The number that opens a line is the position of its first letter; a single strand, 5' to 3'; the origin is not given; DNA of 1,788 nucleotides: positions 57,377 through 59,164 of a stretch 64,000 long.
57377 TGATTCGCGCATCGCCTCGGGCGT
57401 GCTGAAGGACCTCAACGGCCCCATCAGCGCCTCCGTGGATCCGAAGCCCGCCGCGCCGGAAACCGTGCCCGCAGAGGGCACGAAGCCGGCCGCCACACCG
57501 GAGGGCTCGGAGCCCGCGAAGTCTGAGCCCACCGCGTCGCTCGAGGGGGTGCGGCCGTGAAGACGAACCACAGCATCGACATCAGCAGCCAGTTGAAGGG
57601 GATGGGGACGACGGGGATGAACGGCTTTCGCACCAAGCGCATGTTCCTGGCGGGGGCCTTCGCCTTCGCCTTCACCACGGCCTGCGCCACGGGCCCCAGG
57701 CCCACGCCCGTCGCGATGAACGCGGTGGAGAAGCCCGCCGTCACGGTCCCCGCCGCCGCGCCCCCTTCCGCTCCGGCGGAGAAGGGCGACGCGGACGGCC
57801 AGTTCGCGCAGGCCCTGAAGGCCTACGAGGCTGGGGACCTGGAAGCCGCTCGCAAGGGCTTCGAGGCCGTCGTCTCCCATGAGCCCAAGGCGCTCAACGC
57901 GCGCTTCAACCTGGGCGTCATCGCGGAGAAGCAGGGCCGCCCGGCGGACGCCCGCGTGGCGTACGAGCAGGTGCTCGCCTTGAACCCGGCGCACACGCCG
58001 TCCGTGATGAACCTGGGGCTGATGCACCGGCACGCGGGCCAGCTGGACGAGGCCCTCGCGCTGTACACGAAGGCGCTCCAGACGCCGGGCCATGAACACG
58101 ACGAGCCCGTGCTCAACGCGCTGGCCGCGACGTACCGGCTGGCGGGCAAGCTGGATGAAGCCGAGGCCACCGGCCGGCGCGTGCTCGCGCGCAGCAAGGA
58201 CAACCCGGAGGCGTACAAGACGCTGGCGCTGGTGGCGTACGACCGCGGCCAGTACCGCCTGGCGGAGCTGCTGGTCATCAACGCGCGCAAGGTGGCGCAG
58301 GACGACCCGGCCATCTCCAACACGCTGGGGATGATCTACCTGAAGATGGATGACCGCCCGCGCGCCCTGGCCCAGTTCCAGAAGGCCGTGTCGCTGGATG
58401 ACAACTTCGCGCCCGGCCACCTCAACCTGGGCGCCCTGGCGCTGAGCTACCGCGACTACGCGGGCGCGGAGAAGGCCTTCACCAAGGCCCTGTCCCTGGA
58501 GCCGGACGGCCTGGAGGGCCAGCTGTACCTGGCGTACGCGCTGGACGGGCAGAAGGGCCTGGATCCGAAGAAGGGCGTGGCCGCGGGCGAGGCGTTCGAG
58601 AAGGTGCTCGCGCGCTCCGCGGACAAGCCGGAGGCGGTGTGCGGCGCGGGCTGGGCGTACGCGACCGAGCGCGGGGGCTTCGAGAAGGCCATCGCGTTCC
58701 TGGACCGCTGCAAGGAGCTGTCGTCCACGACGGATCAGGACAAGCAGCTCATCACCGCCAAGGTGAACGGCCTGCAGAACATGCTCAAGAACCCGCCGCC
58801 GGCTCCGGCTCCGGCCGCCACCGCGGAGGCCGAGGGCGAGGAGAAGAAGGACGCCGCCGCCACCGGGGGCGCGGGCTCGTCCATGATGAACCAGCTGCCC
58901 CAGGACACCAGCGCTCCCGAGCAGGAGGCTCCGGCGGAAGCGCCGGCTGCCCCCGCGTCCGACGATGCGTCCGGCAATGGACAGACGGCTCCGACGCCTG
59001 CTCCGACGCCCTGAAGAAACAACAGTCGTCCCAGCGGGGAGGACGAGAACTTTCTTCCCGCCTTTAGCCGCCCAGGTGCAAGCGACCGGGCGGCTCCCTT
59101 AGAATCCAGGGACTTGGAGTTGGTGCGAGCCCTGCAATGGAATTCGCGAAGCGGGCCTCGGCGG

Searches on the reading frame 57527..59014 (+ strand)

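Call 20: search_protein_families(library=pfam, proteins=[window:57527-59014:+], max_evalue=0.0001)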
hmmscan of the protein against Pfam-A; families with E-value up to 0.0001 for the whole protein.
window:57527-59014:+ (495 aa): 20 families
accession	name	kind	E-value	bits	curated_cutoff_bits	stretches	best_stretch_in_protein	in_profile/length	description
PF07719.23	TPR_2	-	2.8e-31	105.5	27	1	125-156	3-34/34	Tetratricopeptide repeat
PF00515.34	TPR_1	-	4e-29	99.7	27.8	1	125-154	3-32/34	Tetratricopeptide repeat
PF13432.12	TPR_16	-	3.3e-22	79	32.7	2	93-154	1-62/65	Tetratricopeptide repeat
PF14559.12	TPR_19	-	1.8e-21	76.7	25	3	170-232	4-64/68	Tetratricopeptide repeat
PF13431.12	TPR_17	-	5.2e-21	73.5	24.4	0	145-177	1-33/34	Tetratricopeptide repeat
PF13181.12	TPR_8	-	4.3e-19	67.4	25.7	0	125-156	3-34/34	Tetratricopeptide repeat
PF13424.12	TPR_12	-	6.4e-19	68.4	30.1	1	160-224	5-76/77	Tetratricopeptide repeat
PF23914.1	TPR_CcmH_CycH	-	6.6e-16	59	42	1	299-404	54-156/158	Cytochrome c-type biogenesis protein H TPR domain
PF13428.12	TPR_14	-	5.6e-15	54.8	23.5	0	196-234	4-42/44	Tetratricopeptide repeat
PF13374.12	TPR_10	-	2.8e-12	46.7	27.5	0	161-185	6-30/42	Tetratricopeptide repeat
PF13414.12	TPR_11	-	3.5e-12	46.3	26.8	0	271-304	4-37/42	TPR repeat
PF13176.12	TPR_7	-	9.1e-12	44.5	27.9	0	162-186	4-28/36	Tetratricopeptide repeat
PF13174.12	TPR_6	-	7.3e-10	39.3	26.3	0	125-154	2-31/33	Tetratricopeptide repeat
PF12895.13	ANAPC3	-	6.7e-09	36.3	27.2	0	208-282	4-77/82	Anaphase-promoting complex, cyclosome, subunit 3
PF24575.1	TPR_Slam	-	2.6e-08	34.7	35.2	0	147-246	5-100/104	Surface lipoprotein assembly modifier, N-terminal TPR repeats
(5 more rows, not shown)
